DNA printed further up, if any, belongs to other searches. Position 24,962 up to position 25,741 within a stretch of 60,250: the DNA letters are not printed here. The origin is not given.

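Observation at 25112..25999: Bacterial DUF4505 (C8orf82-like) domain fused to a PaaI acyl-CoA thioesterase: a Rosetta-stone clue for an uncharacterised eukaryotic protein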

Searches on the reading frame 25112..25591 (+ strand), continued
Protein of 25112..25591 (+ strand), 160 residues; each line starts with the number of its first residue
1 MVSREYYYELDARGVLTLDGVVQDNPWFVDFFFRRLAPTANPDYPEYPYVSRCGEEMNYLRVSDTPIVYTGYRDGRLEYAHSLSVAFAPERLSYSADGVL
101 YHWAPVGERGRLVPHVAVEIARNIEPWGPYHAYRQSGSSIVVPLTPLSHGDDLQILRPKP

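Call 52: find_related_loci(query=A2, collection=genome_contigs, flank=5000)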
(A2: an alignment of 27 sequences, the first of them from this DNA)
Query A2 (136 aa) in genome_contigs; peptide patterns used: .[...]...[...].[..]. (x = any residue, [..] = any of these).
49 stretches matched a pattern; 38 encode a relative of the query (tblastn E <= 1e-3); 38 distinct loci.
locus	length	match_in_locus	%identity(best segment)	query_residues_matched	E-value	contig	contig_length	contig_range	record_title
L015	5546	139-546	98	1-136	6e-90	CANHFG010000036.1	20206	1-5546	MAG: Ignavibacteria bacterium isolate RE-18aug17-124 genome assembly, contig: RE-18aug17-C3598, whole genome shotgun seq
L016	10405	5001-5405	88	1-135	1e-82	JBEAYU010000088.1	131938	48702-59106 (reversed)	MAG: Bacteroidota bacterium isolate NASQAN2011_332_B_bin.40 scaffold_1105752, whole genome shotgun sequence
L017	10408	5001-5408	91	1-136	8e-83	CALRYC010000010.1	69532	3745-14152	MAG: Chitinophaga pinensis isolate JJ-MA1B5-281-8-m1-bin330 genome assembly, contig: JJ-MA1B5-281-C118, whole genome sho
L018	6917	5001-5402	90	1-134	1e-82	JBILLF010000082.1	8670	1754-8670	MAG: Patescibacteria group bacterium isolate ME2017-07-27_3300044645_group7_bin150 Rohwer_bin1101_scaffold_3989_c2, whol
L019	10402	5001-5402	90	1-134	3e-82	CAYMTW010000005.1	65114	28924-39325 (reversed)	MAG TPA_asm: uncultured Melioribacter sp. isolate binchicken_co298_307 genome assembly, contig: NODE_603_length_65114_co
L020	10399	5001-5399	89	1-133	7e-82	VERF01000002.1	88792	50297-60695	MAG: Candidatus Kapaibacterium sp. isolate ZLKRG33 NODE_114_length_88792_cov_8.829459, whole genome shotgun sequence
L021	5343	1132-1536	88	1-135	1e-80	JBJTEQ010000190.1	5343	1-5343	MAG: Candidatus Kapaibacterium sp. isolate samp_4321_metabat2_67 samp_4321_768566, whole genome shotgun sequence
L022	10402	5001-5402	86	1-134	3e-80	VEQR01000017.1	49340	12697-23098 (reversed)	MAG: Candidatus Kapaibacterium sp. isolate ZLKRG19 NODE_450_length_49340_cov_8.853738, whole genome shotgun sequence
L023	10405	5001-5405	87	1-135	2e-80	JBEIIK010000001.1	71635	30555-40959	MAG: Ignavibacteria bacterium isolate Sample-102-S76-bin-82 Sample_102_S76-bin_82-k141_2807382, whole genome shotgun seq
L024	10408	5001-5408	87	1-136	2e-80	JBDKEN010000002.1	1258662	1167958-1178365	MAG: Bacteroidota bacterium isolate eastforkpoplarcreek_2019_sw_WHONDRS-S19S_0039_B_bin.82 scaffold_788045, whole genome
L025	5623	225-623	77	2-134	1e-68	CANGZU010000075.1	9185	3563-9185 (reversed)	MAG: Ignavibacteria bacterium isolate RE-18aug17-99 genome assembly, contig: RE-18aug17-C12534, whole genome shotgun seq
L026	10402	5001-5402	75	2-135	1e-68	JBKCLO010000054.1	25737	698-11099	MAG: Ignavibacteria bacterium isolate samp_510_concoct_1221 samp_510_435924, whole genome shotgun sequence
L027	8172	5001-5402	75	2-135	3e-68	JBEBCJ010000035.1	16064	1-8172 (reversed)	MAG: Bacteroidota bacterium isolate blackwarrior_2019_sw_WHONDRS-S19S_0021_B_bin.5 scaffold_7064, whole genome shotgun s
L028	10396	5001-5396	77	2-133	1e-67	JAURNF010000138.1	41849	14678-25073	MAG: Candidatus Kapaibacterium sp. isolate SFB_Oligo_Co_79 k141_2373482, whole genome shotgun sequence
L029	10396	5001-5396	73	2-133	3e-67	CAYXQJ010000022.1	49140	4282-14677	MAG TPA_asm: uncultured Hyphomicrobiales bacterium isolate SRP329715_co2_289 genome assembly, contig: NODE_1457_length_4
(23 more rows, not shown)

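Call 54: list_cluster_members(proteins=[P0237, P0239, P0249, P0084, P0242, P0101, P0104, P0105, P0219, P0215])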
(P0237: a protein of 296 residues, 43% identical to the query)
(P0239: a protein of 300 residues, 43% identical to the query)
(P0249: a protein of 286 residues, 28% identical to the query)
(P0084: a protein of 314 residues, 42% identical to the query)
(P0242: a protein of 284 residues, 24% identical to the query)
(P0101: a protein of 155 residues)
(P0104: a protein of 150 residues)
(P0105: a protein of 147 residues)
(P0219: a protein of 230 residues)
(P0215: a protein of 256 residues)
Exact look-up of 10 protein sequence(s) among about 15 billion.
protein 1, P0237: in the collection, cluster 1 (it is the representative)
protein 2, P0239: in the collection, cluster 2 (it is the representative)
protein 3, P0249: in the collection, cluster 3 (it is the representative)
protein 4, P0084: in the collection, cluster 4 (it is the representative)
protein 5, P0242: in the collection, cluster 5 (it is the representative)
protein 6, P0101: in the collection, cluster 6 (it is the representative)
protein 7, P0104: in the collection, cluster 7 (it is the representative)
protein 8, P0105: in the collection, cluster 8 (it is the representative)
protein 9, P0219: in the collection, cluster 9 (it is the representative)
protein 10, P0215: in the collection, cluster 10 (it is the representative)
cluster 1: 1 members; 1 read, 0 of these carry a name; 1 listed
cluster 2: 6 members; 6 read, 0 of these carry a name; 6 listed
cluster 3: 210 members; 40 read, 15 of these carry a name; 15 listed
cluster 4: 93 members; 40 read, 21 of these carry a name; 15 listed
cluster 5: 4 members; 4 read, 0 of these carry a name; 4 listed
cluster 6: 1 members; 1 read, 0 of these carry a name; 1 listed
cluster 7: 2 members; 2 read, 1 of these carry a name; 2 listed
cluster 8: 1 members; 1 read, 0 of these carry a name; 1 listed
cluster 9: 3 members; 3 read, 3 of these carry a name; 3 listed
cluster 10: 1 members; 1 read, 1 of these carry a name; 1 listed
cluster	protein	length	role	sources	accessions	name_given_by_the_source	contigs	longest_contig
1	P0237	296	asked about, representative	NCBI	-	-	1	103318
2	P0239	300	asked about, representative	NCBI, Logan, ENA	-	-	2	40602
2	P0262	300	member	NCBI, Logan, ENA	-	-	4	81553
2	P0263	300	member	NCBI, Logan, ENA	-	-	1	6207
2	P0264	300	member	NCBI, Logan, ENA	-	-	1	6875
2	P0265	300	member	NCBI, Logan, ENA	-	-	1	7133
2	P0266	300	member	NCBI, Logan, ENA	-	-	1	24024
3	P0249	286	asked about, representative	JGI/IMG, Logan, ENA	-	acyl-coenzyme A thioesterase PaaI-like protein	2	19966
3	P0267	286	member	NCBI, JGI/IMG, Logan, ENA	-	acyl-coenzyme A thioesterase PaaI-like protein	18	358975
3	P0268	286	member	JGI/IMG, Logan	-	acyl-coenzyme A thioesterase PaaI-like protein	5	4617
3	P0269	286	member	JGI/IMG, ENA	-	acyl-coenzyme A thioesterase PaaI-like protein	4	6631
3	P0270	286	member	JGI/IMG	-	acyl-coenzyme A thioesterase PaaI-like protein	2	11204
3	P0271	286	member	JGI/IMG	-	acyl-coenzyme A thioesterase PaaI-like protein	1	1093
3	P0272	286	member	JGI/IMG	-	acyl-coenzyme A thioesterase PaaI-like protein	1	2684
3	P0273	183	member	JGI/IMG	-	acyl-coenzyme A thioesterase PaaI-like protein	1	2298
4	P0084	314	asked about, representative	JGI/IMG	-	acyl-coenzyme A thioesterase PaaI-like protein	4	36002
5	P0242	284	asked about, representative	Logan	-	-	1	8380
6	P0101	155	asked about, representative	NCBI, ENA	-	-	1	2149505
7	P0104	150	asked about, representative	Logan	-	-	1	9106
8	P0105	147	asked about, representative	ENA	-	-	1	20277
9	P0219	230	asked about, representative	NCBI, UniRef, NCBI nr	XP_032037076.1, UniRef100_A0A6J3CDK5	UPF0598 protein C8orf82 homolog [Aythya fuligula] | UPF0598 protein C8orf82 homolog n=1 Tax=Aythya fuligula TaxID=219594 ...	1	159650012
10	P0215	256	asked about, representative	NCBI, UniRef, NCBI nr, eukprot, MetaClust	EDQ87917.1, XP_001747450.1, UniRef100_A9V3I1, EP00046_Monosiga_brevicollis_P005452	uncharacterized protein MONBRDRAFT_33175 [Monosiga brevicollis MX1] | Uncharacterized protein n=1 Tax=Monosiga brevicollis TaxID=81824 RepID=A9V3I1_MONBE | XP_001747450.1 hypothetical protein [Monosiga brevicollis MX1]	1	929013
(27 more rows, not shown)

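Call 58: search_protein_families(library=pfam, proteins=[P0089, P0109, P0186, P0220, P0180, P0194, P0130, P0129, P0107, P0100], max_evalue=0.01)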
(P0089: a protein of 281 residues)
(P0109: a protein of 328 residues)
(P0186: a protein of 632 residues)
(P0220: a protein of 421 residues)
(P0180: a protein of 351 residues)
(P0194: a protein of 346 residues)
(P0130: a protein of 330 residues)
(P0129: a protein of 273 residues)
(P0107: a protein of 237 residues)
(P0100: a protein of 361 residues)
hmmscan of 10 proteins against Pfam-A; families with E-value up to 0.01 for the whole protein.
P0089 (281 aa): 1 family
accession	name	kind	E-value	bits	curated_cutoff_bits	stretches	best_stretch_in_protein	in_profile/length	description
PF14956.11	DUF4505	-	4.2e-26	92.3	27.3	1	5-126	9-150/177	Domain of unknown function (DUF4505)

P0109 (328 aa): 4 families
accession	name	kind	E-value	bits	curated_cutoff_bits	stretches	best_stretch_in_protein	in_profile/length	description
PF14956.11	DUF4505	-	4.3e-18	66.2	27.3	1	66-146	59-151/177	Domain of unknown function (DUF4505)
PF13673.13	Acetyltransf_10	-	4.8e-16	59.3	23.6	1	231-325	31-127/128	Acetyltransferase (GNAT) domain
PF00583.31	Acetyltransf_1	-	1.1e-11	45.4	20.7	1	207-304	13-116/116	Acetyltransferase (GNAT) family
PF13508.13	Acetyltransf_7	-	1.4e-10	41.8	27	1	234-305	6-83/84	Acetyltransferase (GNAT) domain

P0186 (632 aa): 1 family
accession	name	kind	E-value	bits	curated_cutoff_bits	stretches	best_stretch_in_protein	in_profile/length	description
PF14956.11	DUF4505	-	1.1e-39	136.6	27.3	1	467-631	7-172/177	Domain of unknown function (DUF4505)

P0220 (421 aa): 1 family
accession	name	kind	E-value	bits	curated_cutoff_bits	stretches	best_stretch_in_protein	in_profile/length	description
PF14956.11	DUF4505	-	5.8e-39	134.1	27.3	1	141-298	7-134/177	Domain of unknown function (DUF4505)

P0180 (351 aa): 2 families
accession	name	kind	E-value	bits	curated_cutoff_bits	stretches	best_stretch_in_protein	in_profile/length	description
PF14956.11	DUF4505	-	4.7e-37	127.9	27.3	2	157-225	7-76/177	Domain of unknown function (DUF4505)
PF05019.18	Coq4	-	7.7e-16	58.5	22.9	1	1-71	150-220/221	Coenzyme Q (ubiquinone) biosynthesis protein Coq4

P0194 (346 aa): 2 families
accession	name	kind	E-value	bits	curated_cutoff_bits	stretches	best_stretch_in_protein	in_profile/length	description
PF14956.11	DUF4505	-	4.4e-28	98.7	27.3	1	167-315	6-154/177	Domain of unknown function (DUF4505)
PF05347.21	Complex1_LYR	-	0.00031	21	24.8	1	12-67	2-58/59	Complex 1 protein (LYR family)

P0130 (330 aa): 1 family
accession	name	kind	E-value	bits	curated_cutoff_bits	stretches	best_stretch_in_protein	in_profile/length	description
PF14956.11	DUF4505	-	2.3e-39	135.5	27.3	1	86-223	8-155/177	Domain of unknown function (DUF4505)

P0129 (273 aa): 1 family
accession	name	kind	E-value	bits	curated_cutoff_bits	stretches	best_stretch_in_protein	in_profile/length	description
PF14956.11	DUF4505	-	2e-30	106.3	27.3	1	114-260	15-173/177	Domain of unknown function (DUF4505)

P0107 (237 aa): 1 family
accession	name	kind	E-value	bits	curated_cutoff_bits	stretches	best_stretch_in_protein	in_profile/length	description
PF14956.11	DUF4505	-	1.3e-26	93.9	27.3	1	91-213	9-150/177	Domain of unknown function (DUF4505)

P0100 (361 aa): 3 families
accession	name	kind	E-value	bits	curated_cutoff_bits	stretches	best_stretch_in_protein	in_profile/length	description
PF14956.11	DUF4505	-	3.8e-27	95.7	27.3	1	3-130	7-150/177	Domain of unknown function (DUF4505)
PF03061.28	4HBT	-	3.6e-10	40.5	20.6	1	246-318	1-76/79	Thioesterase superfamily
PF13622.12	4HBT_3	-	0.0004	21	24.3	1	247-300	9-57/83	Acyl-CoA thioesterase N-terminal domain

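Call 60: list_cluster_members(proteins=[P0109, P0194, P0180, P0186, P0220, P0130, P0089, P0100, P0107, P0129])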
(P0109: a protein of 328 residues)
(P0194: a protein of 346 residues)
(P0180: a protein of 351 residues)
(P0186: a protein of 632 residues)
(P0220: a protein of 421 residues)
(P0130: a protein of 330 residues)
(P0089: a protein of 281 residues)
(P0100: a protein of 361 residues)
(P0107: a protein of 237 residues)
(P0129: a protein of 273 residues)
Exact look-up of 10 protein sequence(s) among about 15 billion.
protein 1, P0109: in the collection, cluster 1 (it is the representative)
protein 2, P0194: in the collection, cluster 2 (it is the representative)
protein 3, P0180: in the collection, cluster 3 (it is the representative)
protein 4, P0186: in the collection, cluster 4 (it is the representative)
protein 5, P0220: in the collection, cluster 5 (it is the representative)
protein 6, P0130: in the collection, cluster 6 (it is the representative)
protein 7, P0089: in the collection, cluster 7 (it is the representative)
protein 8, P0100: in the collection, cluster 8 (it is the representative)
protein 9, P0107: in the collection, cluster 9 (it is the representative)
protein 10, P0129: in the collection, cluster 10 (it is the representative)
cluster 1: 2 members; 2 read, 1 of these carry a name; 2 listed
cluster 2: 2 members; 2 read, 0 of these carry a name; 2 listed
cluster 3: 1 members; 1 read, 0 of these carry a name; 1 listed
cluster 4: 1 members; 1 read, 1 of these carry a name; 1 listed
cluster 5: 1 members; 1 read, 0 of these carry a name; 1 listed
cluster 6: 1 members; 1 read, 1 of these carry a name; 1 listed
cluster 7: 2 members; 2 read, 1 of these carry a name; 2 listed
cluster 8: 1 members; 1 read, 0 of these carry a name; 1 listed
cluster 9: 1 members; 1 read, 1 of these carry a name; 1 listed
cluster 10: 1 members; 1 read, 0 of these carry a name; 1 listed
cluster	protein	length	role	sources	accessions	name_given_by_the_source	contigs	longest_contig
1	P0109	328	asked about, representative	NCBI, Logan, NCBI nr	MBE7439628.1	MAG: GNAT family N-acetyltransferase [Spirochaetales bacterium] | GNAT family N-acetyltransferase [Spirochaetales bacterium]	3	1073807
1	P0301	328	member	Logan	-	-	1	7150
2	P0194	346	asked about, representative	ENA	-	-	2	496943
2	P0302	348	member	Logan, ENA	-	-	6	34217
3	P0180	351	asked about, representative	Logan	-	-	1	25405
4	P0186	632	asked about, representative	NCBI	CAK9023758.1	UPF0598 protein C8orf82, partial [Durusdinium trenchii]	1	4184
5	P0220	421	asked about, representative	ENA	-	-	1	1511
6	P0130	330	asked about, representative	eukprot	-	gb/GECG01010936.1/.p1 GENE.gb/GECG01010936.1/~~gb/GECG01010936.1/.p1 ORF type:complete ...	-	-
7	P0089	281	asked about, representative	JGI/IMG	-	hypothetical protein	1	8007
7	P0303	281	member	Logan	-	-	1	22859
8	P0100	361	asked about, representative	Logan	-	-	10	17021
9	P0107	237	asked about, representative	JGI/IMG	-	hypothetical protein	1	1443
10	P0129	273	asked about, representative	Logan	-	-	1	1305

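Call 63: find_homologous_proteins(query=P0194, max_evalue=0.00001)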
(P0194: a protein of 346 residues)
Query P0194 (346 aa): 12 proteins with E <= 0.00001 among 8000 candidates.
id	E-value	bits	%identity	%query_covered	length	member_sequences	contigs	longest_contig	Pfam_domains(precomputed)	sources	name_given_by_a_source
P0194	5.0e-225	764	100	100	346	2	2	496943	PF14956.12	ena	-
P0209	3.7e-31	127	54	37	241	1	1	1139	PF14956.12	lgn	-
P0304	2.1e-29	121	48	45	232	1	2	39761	PF14956.12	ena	-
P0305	4.2e-28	117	48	45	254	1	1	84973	PF14956.12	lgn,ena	-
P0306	1.2e-26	112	46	41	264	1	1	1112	PF14956.12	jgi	jgi:hypothetical protein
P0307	4.7e-26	110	36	49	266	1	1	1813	PF14956.12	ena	-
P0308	2.3e-24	104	35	49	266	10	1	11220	PF14956.12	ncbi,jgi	ncbi:MAG: hypothetical protein ACI90V_003600 [Bacillariaceae sp.]|jgi:hypothetical protein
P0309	9.6e-24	102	40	44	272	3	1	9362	PF14956.12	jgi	-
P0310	5.0e-23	100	41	44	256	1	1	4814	PF14956.12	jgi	-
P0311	4.0e-22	97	34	41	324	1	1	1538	PF14956.12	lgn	-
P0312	3.1e-17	81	35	36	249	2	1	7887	PF14956.12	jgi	-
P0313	2.3e-14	72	36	41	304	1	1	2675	PF14956.12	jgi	jgi:Domain of unknown function (DUF4505)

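Call 69: list_cluster_members(proteins=[P0090, P0091, P0092, P0093, P0094, P0096, P0097, P0098, P0108, P0111])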
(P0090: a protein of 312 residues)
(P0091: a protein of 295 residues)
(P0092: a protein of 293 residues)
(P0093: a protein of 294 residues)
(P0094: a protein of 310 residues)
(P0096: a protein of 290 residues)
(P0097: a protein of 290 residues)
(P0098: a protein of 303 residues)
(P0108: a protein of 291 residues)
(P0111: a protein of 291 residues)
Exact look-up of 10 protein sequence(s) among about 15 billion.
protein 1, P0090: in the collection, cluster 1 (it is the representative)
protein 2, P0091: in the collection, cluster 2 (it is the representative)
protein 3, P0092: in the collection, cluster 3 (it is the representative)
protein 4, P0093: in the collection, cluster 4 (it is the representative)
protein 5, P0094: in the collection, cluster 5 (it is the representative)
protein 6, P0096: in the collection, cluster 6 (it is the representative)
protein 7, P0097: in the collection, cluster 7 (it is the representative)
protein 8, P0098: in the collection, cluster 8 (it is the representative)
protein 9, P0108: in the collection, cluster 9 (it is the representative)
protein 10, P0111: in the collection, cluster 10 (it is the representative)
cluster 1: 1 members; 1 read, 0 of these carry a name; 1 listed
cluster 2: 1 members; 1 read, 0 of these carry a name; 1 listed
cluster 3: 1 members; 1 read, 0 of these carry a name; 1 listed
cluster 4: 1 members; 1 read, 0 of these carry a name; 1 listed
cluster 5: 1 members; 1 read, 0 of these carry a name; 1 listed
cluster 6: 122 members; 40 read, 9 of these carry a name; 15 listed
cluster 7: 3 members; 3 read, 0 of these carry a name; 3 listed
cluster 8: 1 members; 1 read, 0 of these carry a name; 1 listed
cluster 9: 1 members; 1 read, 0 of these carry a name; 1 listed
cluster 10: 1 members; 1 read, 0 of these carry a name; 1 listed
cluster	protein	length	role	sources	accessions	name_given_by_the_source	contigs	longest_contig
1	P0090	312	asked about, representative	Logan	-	-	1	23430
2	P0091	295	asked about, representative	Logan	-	-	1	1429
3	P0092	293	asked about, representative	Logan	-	-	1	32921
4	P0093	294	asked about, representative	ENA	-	-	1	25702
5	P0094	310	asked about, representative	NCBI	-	-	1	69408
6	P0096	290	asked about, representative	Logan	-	-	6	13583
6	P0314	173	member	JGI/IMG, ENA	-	acyl-coenzyme A thioesterase PaaI-like protein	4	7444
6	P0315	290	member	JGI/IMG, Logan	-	acyl-coenzyme A thioesterase PaaI-like protein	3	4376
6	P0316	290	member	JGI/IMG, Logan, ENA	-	acyl-coenzyme A thioesterase PaaI-like protein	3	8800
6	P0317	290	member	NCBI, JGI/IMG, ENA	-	acyl-coenzyme A thioesterase PaaI-like protein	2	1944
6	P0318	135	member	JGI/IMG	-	acyl-coenzyme A thioesterase PaaI-like protein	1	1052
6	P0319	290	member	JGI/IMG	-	acyl-coenzyme A thioesterase PaaI-like protein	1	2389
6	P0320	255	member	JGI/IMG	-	acyl-coenzyme A thioesterase PaaI-like protein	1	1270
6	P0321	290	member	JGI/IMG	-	acyl-coenzyme A thioesterase PaaI-like protein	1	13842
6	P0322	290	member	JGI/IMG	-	acyl-coenzyme A thioesterase PaaI-like protein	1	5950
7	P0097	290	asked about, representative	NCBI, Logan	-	-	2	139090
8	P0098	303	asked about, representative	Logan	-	-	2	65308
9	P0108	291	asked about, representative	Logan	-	-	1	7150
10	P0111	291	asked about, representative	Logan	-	-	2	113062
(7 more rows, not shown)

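Call 77: find_encoding_contigs(protein=P0240, flank=5000, max_places=2)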
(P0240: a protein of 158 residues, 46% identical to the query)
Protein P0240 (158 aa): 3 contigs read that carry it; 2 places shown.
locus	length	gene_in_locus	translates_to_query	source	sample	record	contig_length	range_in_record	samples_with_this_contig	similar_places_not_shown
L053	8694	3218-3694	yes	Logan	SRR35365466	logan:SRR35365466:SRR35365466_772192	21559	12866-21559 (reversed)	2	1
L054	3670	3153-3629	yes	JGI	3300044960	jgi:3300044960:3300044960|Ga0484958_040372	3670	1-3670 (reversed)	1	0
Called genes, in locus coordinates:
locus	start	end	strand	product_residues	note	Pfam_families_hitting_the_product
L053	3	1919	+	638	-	?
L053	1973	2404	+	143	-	PF04138:GtrA_DPMS_TM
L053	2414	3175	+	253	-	PF13641:Glyco_tranf_2_3, PF00535:Glycos_transf_2, PF10111:Glyco_tranf_2_2 (weak)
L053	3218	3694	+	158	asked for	PF14956:DUF4505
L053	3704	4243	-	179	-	PF00581:Rhodanese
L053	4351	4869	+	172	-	-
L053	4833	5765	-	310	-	PF03372:Exo_endo_phos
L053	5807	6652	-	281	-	PF00669:Flagellin_N, PF00700:Flagellin_C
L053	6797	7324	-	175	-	PF01052:FliMN_C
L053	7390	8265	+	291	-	-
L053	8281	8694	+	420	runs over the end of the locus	PF03109:ABC1, PF27536:UbiB_helical (faint)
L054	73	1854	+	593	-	-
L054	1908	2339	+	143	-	PF04138:GtrA_DPMS_TM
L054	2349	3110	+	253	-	PF13641:Glyco_tranf_2_3, PF00535:Glycos_transf_2, PF10111:Glyco_tranf_2_2 (weak)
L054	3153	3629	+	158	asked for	PF14956:DUF4505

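Call 78: find_encoding_contigs(protein=P0245, flank=5000, max_places=2)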
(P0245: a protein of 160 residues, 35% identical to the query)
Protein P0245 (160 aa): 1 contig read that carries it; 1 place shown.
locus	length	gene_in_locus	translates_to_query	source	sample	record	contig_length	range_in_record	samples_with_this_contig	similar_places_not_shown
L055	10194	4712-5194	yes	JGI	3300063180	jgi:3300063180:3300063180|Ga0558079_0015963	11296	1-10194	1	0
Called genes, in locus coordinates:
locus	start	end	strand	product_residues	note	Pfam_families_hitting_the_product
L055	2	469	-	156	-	?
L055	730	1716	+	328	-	PF13360:PQQ_2 (faint), PF13570:Beta-prop_ACSF4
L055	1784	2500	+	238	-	PF00069:Pkinase, PF07714:PK_Tyr_Ser-Thr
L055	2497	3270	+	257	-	PF00069:Pkinase, PF07714:PK_Tyr_Ser-Thr, PF06479:Ribonuc_2-5A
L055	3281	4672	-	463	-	PF04801:RPC5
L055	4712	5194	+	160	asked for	PF14956:DUF4505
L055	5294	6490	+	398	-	PF00246:Peptidase_M14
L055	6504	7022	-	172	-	-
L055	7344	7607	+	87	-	-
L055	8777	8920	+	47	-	PF01922:SRP19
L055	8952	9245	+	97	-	PF01922:SRP19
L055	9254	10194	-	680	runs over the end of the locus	?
